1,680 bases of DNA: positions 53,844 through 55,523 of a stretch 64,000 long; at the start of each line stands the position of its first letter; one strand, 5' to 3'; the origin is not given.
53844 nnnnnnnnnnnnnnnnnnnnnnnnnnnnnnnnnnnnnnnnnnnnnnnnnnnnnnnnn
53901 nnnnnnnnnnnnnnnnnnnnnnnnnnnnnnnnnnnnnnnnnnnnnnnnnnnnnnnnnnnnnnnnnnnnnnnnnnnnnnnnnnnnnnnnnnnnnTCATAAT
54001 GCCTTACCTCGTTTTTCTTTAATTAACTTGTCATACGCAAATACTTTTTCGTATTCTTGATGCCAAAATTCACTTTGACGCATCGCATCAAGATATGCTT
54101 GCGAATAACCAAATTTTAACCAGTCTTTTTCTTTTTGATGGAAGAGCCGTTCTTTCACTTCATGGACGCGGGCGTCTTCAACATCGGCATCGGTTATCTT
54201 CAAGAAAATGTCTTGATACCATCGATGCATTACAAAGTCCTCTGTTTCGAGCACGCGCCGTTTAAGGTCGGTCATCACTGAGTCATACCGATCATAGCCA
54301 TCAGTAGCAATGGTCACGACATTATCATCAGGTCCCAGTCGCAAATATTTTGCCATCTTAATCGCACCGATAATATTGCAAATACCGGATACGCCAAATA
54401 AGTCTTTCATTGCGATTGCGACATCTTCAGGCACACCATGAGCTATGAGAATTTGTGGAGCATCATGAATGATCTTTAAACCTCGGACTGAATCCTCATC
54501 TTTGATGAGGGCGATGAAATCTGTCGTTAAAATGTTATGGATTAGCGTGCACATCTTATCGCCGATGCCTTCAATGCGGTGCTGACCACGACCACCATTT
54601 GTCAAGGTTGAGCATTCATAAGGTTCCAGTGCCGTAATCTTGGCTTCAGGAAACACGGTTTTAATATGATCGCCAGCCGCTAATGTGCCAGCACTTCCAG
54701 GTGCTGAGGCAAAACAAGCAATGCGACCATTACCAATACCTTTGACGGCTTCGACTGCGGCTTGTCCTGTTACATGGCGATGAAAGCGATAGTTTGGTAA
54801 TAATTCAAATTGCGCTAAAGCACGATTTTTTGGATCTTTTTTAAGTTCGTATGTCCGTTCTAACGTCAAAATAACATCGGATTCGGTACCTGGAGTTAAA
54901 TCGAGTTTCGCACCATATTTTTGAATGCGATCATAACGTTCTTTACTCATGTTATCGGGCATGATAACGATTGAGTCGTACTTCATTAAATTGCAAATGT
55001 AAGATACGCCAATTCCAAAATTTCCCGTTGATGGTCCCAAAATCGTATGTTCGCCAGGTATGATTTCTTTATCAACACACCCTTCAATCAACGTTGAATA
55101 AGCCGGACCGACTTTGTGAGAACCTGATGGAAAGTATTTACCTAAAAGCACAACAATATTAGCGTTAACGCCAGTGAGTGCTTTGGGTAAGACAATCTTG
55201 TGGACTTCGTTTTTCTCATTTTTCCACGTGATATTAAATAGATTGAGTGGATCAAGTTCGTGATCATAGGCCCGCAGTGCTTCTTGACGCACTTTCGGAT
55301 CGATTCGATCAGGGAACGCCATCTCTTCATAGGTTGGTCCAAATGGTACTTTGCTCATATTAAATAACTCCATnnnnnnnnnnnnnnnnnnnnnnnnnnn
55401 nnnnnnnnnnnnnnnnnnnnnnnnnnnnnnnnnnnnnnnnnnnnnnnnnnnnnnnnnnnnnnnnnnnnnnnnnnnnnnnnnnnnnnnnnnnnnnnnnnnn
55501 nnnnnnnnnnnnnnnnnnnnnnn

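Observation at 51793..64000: Operon of at least 11 genes for anaerobic purine/urate catabolism (selenium-dependent molybdenum hydroxylase type)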

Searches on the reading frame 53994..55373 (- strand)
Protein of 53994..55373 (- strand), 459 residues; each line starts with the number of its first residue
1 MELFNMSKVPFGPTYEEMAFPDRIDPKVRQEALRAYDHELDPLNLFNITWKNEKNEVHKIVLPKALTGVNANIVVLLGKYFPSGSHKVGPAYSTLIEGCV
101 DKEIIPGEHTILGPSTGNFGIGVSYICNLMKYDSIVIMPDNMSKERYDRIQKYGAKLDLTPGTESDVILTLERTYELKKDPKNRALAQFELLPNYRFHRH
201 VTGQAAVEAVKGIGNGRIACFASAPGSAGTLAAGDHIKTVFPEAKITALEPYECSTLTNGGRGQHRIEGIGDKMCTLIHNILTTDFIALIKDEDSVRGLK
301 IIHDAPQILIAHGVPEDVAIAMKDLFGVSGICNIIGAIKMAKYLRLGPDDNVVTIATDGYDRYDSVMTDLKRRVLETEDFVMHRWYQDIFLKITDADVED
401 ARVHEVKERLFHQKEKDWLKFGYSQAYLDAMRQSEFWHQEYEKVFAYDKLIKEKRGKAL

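Call 5: search_protein_families(library=ncbifam, proteins=[window:53994-55373:-], max_evalue=0.00001)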
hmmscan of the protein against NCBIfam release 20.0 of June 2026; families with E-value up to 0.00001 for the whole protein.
window:53994-55373:- (459 aa): 10 families
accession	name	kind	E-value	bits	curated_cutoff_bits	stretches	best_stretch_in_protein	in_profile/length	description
TIGR01139.1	cysK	equivalog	1e-36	126.7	350.95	1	65-366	15-295/298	cysteine synthase A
TIGR01136.1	cysKM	subfamily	3.4e-36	125.1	344.15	1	67-365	17-295/299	cysteine synthase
NF007989.0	PRK10717.1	equivalog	5e-29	101.4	387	1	80-385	38-332/334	cysteine synthase A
TIGR01138.1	cysM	equivalog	6e-22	78.5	394.2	1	67-363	19-284/290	cysteine synthase B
NF008735.0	PRK11761.1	equivalog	1.4e-21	77.1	413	1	69-257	25-208/296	cysteine synthase CysM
TIGR01137.1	cysta_beta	equivalog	1.1e-16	60.6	510.25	1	63-310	18-269/457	cystathionine beta-synthase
TIGR03945.1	PLP_SbnA_fam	equivalog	9.6e-16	57.7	349.95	1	62-309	13-258/304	2,3-diaminopropionate biosynthesis protein SbnA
NF005147.0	PRK06608.1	equivalog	4.7e-08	32.2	380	1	109-253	74-209/339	serine/threonine dehydratase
NF006058.0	PRK08206.1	equivalog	2.8e-06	26.1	276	1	107-162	115-170/402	diaminopropionate ammonia-lyase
NF006390.0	PRK08639.1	equivalog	3.3e-06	26.3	421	1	86-259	55-220/418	threonine ammonia-lyase IlvA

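Call 6: search_protein_families(library=pfam, proteins=[window:53994-55373:-], max_evalue=0.00001)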
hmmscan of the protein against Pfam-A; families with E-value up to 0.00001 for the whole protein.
window:53994-55373:- (459 aa): 1 family
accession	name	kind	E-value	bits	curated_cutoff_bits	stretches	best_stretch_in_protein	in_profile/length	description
PF00291.31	PALP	-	2e-21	77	35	1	72-357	23-294/295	Pyridoxal-phosphate dependent enzyme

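Call 23: search_solved_structures(query=window:53994-55373:-, max_evalue=0.00001)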
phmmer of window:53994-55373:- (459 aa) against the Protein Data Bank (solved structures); distinct sequences matched with E-value up to 0.00001: 100 (the best 60 are shown).
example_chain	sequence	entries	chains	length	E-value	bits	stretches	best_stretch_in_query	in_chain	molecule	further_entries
9jxu_A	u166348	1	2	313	1.9e-27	99.4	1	70-365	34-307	Cysteine synthase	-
8srt_A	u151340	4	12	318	1.8e-25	92.8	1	71-363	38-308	Cysteine synthase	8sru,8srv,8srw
8t2c_A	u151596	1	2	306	1.9e-25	92.8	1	71-363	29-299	Cysteine synthase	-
7n2t_A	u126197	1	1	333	3.4e-25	91.9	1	61-310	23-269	Cysteine synthase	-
5b53_A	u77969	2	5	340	9.1e-25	90.5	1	72-382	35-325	Cysteine synthase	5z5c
5b55_A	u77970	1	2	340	4e-24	88.4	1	72-382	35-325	Cysteine synthase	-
3fca_A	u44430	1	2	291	1.1e-23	86.9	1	66-366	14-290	Cysteine synthase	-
3vbe_A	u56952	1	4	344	1.2e-23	86.9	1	60-303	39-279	beta-cyanoalnine synthase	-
1o58_A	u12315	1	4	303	1.7e-23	86.3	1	66-366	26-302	O-acetylserine sulfhydrylase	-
2egu_A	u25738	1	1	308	2.5e-23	85.8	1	95-285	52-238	Cysteine synthase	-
3vc3_A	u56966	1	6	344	7.9e-23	84.2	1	60-303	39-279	beta-cyanoalnine synthase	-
3rr2_A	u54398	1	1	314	7.6e-22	80.9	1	62-297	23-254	Cysteine synthase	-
4i1y_A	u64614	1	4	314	8.5e-22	80.8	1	63-297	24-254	Cysteine synthase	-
2isq_A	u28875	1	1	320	1.5e-21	80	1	82-297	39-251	Cysteine synthase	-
1z7w_A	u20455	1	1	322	1.5e-21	80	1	82-297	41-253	Cysteine synthase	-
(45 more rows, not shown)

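Call 38: find_homologous_proteins(query=window:53994-55373:-, max_evalue=1e-10)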
Query window:53994-55373:- (459 aa): 7129 proteins with E <= 1e-10 among 8000 candidates; the best 120 are listed.
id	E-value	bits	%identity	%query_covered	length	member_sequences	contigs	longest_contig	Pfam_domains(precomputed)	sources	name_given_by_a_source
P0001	0.0e+0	1048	100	99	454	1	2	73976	PF00291.32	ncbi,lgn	-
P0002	6.3e-276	933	89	99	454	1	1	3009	PF00291.32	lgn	-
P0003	2.1e-274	928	89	99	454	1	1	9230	PF00291.32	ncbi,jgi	jgi:cysteine synthase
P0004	1.4e-273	926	88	99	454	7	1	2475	PF00291.32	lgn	-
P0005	3.7e-273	924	88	99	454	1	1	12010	PF00291.32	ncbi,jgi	jgi:cysteine synthase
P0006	4.8e-272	921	88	99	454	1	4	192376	PF00291.32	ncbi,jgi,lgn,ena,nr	ncbi:MAG TPA: pyridoxal-phosphate dependent enzyme [Bacilli bacterium]|nr:pyridoxal-phosphate depend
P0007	1.1e-271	919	87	99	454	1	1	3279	PF00291.32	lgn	-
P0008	6.5e-271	917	87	99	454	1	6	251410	PF00291.32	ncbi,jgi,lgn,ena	jgi:cysteine synthase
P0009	6.2e-270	914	88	99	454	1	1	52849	PF00291.32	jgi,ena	-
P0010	1.6e-269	912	87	99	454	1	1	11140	PF00291.32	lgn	-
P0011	3.4e-268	908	86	99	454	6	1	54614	PF00291.32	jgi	jgi:cysteine synthase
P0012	5.4e-262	887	83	99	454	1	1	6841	PF00291.32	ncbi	-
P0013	1.9e-260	882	83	99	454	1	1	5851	PF00291.32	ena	-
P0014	6.1e-260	881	82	100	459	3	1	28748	PF00291.32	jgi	-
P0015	2.5e-250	849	81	99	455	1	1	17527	PF00291.32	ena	-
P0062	1.7e-243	826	79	98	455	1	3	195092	PF00291.32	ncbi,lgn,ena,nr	ncbi:MAG: pyridoxal-phosphate dependent enzyme [Bacteroidia bacterium]|nr:pyridoxal-phosphate depend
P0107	1.1e-241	821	78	98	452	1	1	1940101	PF00291.32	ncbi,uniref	ncbi:PLP-dependent cysteine synthase family protein [Candidatus Izemoplasma sp. B36]|uniref:PLP-depe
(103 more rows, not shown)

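Call 39: find_encoding_contigs(protein=P0001, flank=10000, max_places=3)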
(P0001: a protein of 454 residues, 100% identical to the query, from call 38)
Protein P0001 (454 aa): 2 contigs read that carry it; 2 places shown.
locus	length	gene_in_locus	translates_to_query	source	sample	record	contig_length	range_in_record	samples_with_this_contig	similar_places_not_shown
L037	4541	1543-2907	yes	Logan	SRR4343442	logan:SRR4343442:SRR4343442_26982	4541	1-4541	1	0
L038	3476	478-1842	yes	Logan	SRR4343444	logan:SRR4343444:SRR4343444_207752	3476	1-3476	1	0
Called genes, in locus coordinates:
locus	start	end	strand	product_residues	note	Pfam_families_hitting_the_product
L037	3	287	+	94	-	?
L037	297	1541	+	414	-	PF00291:PALP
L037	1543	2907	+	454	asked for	PF00291:PALP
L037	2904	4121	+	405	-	PF01546:Peptidase_M20, PF07687:M20_dimer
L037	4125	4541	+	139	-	?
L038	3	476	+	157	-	?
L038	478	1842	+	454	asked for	PF00291:PALP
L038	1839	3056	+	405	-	PF01546:Peptidase_M20, PF07687:M20_dimer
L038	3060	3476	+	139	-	?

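Call 40: find_encoding_contigs(protein=P0107, flank=10000, max_places=2)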
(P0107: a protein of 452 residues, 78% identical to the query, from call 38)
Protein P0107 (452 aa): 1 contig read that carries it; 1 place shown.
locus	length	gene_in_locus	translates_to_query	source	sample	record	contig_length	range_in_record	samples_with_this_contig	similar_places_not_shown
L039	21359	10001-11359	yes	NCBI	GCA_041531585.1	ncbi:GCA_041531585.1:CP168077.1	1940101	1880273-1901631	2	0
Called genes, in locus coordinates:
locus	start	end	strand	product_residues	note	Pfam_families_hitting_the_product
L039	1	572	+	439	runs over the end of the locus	PF01979:Amidohydro_1, PF07969:Amidohydro_3 (faint)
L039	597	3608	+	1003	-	PF14691:Fer4_20, PF00070:Pyr_redox (faint), PF01266:DAO (faint), PF07992:Pyr_redox_2, PF13450:NAD_binding_8 (weak), PF13738:Pyr_redox_3 (weak)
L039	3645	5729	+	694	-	PF01315:Ald_Xan_dh_C, PF02738:MoCoBD_1, PF20256:MoCoBD_2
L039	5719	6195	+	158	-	PF00111:Fer2 (weak), PF01799:Fer2_2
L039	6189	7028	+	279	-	PF00941:FAD_binding_5, PF03450:CO_deh_flav_C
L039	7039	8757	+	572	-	PF07969:Amidohydro_3 (faint), PF01979:Amidohydro_1, PF13382:Adenine_deam_C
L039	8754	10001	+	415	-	PF00291:PALP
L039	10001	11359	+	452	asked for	PF00291:PALP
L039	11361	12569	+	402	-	PF01546:Peptidase_M20, PF07687:M20_dimer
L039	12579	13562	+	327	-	PF02729:OTCace_N, PF00185:OTCace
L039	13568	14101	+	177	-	PF02834:LigT_PEase (weak), PF10469:AKAP7_NLS (weak), PF13563:2_5_RNA_ligase2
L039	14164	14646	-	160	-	PF00383:dCMP_cyt_deam_1, PF14437:MafB19-deam, PF14439:Bd3614-deam (weak)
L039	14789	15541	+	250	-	PF03372:Exo_endo_phos, PF14529:Exo_endo_phos_2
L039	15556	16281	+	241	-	PF05857:TraX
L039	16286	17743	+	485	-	PF03853:YjeF_N, PF01256:Carb_kinase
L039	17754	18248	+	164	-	PF21711:DCTN5, PF14602:Hexapep_2 (faint), PF25084:LbH_EIF2B, PF25087:GMPPB_C (weak), PF00132:Hexapep (weak)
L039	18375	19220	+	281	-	PF02645:DegV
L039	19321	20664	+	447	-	-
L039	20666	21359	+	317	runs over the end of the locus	PF21088:MS_channel_1st, PF00924:MS_channel_2nd, PF21082:MS_channel_3rd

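Call 41: find_encoding_contigs(protein=P0062, flank=10000, max_places=2)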
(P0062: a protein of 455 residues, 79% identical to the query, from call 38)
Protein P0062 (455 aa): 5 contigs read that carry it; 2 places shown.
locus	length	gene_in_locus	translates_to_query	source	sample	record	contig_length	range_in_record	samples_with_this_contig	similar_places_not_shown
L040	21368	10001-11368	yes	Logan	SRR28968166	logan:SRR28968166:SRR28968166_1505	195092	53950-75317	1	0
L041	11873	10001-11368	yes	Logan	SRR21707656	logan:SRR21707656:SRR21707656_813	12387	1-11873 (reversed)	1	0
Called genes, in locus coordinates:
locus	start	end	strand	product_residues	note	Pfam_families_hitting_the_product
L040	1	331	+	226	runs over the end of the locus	-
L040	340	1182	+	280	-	PF02625:XdhC_CoxI, PF13478:XdhC_C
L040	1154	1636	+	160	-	PF03266:NTPase_1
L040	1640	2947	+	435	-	PF07969:Amidohydro_3 (faint), PF01979:Amidohydro_1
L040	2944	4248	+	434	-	PF01979:Amidohydro_1, PF07969:Amidohydro_3 (weak)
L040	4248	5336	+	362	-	PF01180:DHO_dh, PF00037:Fer4 (weak), PF12797:Fer4_2 (faint), PF12837:Fer4_6 (faint), PF13237:Fer4_10 (faint), PF12838:Fer4_7, PF13187:Fer4_9 (weak), PF14697:Fer4_21 (weak), +2 more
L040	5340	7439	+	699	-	PF01315:Ald_Xan_dh_C, PF02738:MoCoBD_1, PF20256:MoCoBD_2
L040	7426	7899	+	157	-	PF00111:Fer2, PF13085:Fer2_3 (weak), PF01799:Fer2_2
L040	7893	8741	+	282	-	PF00941:FAD_binding_5, PF03450:CO_deh_flav_C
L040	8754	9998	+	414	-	PF00291:PALP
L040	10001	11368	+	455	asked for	PF00291:PALP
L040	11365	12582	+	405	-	PF01546:Peptidase_M20, PF07687:M20_dimer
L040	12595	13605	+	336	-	PF02729:OTCace_N, PF00185:OTCace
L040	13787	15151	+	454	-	PF13173:AAA_14, PF13635:DUF4143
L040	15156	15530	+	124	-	-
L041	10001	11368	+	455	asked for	PF00291:PALP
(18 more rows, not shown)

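Call 49: find_encoding_contigs(protein=P0136, flank=10000, max_places=3)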
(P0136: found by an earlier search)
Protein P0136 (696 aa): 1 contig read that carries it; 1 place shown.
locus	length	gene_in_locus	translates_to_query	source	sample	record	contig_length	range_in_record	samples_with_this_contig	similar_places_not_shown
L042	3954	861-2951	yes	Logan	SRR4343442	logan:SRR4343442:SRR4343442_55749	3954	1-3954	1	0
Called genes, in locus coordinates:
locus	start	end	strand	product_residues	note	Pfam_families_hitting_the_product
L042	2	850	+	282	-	?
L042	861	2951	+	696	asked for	PF01315:Ald_Xan_dh_C, PF02738:MoCoBD_1, PF20256:MoCoBD_2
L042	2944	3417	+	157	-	PF00111:Fer2 (weak), PF01799:Fer2_2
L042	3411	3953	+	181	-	?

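Call 68: find_homologous_proteins(query=L039:597-3608:+, max_evalue=1e-50)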
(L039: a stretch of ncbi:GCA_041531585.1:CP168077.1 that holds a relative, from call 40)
Query L039:597-3608:+ (1003 aa): 8000 proteins with E <= 1e-50 among 8000 candidates; the best 120 are listed.
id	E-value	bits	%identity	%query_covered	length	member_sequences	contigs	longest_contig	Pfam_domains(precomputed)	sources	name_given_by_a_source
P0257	0.0e+0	2160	93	100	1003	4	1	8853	PF01266.31,PF13450.13,PF14691.12,PF07992.21,PF00070.34,PF13738.13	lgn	-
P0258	0.0e+0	1933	83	100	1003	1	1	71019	PF01266.31,PF13450.13,PF14691.12,PF07992.21,PF00070.34,PF13738.13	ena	-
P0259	0.0e+0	1914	82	100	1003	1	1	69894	PF01266.31,PF13450.13,PF14691.12,PF07992.21,PF00070.34,PF13738.13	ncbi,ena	-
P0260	0.0e+0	1896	81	100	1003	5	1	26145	PF13450.13,PF14691.12,PF07992.21,PF00070.34,PF13738.13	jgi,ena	-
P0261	0.0e+0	1894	81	100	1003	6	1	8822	PF01266.31,PF13450.13,PF14691.12,PF07992.21,PF00070.34,PF13738.13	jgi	-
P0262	0.0e+0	1882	81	100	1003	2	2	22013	PF01266.31,PF13450.13,PF14691.12,PF07992.21,PF00070.34,PF13738.13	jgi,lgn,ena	-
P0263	0.0e+0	1880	80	100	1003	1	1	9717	PF01266.31,PF13450.13,PF14691.12,PF07992.21,PF00070.34,PF13738.13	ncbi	-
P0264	0.0e+0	1879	80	100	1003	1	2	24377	PF01266.31,PF13450.13,PF14691.12,PF07992.21,PF00070.34,PF13738.13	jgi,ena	-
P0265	0.0e+0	1877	80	100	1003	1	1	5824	PF01266.31,PF13450.13,PF14691.12,PF07992.21,PF00070.34,PF13738.13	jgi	-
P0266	0.0e+0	1877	80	100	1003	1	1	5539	PF01266.31,PF13450.13,PF14691.12,PF07992.21,PF00070.34,PF13738.13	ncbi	-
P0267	0.0e+0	1877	80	100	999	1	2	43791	PF01266.31,PF13450.13,PF14691.12,PF07992.21,PF00070.34,PF13738.13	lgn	-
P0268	0.0e+0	1875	80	100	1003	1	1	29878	PF01266.31,PF13450.13,PF14691.12,PF07992.21,PF00070.34,PF13738.13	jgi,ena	-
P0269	0.0e+0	1872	80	100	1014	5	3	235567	PF01266.31,PF13450.13,PF14691.12,PF07992.21,PF00070.34,PF13738.13,PF01210.30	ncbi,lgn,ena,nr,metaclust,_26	ncbi:MAG: Glutamate synthase [NADPH] small chain [Candidatus Izimaplasma bacterium HR2]|nr:MAG: Glut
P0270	0.0e+0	1868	79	100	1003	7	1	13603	PF01266.31,PF13450.13,PF14691.12,PF07992.21,PF00070.34,PF13738.13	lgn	-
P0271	0.0e+0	1862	79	100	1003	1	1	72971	PF01266.31,PF13450.13,PF14691.12,PF07992.21,PF00070.34,PF13738.13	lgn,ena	-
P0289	0.0e+0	1452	64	100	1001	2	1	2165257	PF01266.31,PF13241.13,PF13450.13,PF14691.12,PF07992.21,PF00070.34,PF13738.13,PF01494.26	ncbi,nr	ncbi:putative selenate reductase subunit YgfK [Mycoplasmatota bacterium]|nr:putative selenate reduct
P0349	0.0e+0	1247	56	100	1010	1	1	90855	PF01266.31,PF01593.31,PF13450.13,PF14691.12,PF07992.21,PF00070.34,PF13738.13,PF01494.26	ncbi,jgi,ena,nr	ncbi:MAG: putative selenate reductase subunit YgfK [Defluviitaleaceae bacterium]|nr:putative selenat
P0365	0.0e+0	1228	55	100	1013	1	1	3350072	PF14691.12,PF07992.21,PF00070.34,PF13738.13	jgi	jgi:putative selenate reductase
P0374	0.0e+0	1219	54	100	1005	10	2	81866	PF13450.13,PF14691.12,PF07992.21,PF00070.34,PF13738.13,PF01494.26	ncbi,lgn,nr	ncbi:MAG: putative selenate reductase subunit YgfK [Fusobacteria bacterium]|nr:putative selenate red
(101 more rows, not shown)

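Call 69: find_encoding_contigs(protein=P0269, flank=10000, max_places=1)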
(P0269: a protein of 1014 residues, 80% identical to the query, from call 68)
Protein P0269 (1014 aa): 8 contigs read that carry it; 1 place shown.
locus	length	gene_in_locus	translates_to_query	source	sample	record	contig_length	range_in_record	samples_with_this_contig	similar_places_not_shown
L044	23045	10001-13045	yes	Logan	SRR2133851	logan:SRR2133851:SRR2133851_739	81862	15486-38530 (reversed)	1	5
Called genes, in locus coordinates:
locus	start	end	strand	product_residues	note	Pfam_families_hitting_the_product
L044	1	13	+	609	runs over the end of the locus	PF00009:GTP_EFTU, PF01926:MMR_HSR1 (weak), PF22042:EF-G_D2 (faint), PF03144:GTP_EFTU_D2, PF00679:EFG_C, PF21018:BipA_C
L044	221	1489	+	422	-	PF07690:MFS_1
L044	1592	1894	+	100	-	-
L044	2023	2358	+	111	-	PF00085:Thioredoxin, PF13098:Thioredoxin_2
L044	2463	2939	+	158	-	PF00583:Acetyltransf_1, PF13673:Acetyltransf_10 (weak), PF13508:Acetyltransf_7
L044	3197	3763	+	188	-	PF12804:NTP_transf_3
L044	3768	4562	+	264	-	PF00941:FAD_binding_5, PF03450:CO_deh_flav_C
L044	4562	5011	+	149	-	PF00111:Fer2, PF01799:Fer2_2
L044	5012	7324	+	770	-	PF01315:Ald_Xan_dh_C, PF02738:MoCoBD_1, PF20256:MoCoBD_2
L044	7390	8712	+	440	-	PF01979:Amidohydro_1, PF07969:Amidohydro_3 (faint)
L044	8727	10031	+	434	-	PF01979:Amidohydro_1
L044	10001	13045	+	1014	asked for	PF00070:Pyr_redox (faint), PF14691:Fer4_20, PF01210:NAD_Gly3P_dh_N (weak), PF01266:DAO (faint), PF07992:Pyr_redox_2, PF13450:NAD_binding_8 (weak), PF13738:Pyr_redox_3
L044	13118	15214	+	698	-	PF01315:Ald_Xan_dh_C, PF02738:MoCoBD_1, PF20256:MoCoBD_2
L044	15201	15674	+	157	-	PF13085:Fer2_3 (weak), PF00111:Fer2, PF01799:Fer2_2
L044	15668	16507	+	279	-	PF00941:FAD_binding_5, PF03450:CO_deh_flav_C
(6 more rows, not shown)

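Call 70: find_encoding_contigs(protein=P0289, flank=10000, max_places=1)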
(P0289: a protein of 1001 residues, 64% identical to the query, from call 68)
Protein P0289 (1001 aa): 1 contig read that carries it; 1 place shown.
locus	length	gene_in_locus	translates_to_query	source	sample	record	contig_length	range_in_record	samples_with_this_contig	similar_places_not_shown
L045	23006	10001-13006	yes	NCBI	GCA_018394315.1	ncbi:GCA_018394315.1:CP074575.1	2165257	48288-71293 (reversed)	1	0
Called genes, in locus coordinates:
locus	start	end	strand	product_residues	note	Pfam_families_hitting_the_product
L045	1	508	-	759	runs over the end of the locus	PF01315:Ald_Xan_dh_C, PF02738:MoCoBD_1, PF20256:MoCoBD_2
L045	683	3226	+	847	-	PF00111:Fer2 (weak), PF13085:Fer2_3, PF01799:Fer2_2, PF01315:Ald_Xan_dh_C, PF02738:MoCoBD_1, PF20256:MoCoBD_2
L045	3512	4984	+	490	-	PF00291:PALP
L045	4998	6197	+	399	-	PF00291:PALP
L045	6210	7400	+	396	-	PF01546:Peptidase_M20, PF07687:M20_dimer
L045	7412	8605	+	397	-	PF02729:OTCace_N, PF00185:OTCace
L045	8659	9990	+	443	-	PF01979:Amidohydro_1, PF07969:Amidohydro_3 (faint)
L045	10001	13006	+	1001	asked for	PF13241:NAD_binding_7 (faint), PF14691:Fer4_20, PF00070:Pyr_redox (faint), PF01266:DAO, PF01494:FAD_binding_3 (weak), PF07992:Pyr_redox_2, PF13450:NAD_binding_8, PF13738:Pyr_redox_3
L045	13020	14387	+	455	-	PF01979:Amidohydro_1, PF07969:Amidohydro_3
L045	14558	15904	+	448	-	PF00860:Xan_ur_permease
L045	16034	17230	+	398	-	PF19842:YqeC, PF12804:NTP_transf_3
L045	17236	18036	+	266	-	-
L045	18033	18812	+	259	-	PF02625:XdhC_CoxI, PF02254:TrkA_N (faint), PF13478:XdhC_C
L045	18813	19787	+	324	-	PF00994:MoCF_biosynth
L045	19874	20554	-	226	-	PF00899:ThiF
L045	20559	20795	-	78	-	-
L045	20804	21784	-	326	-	PF04055:Radical_SAM, PF13186:SPASM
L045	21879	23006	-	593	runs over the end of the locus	PF02730:AFOR_N, PF01314:AFOR_C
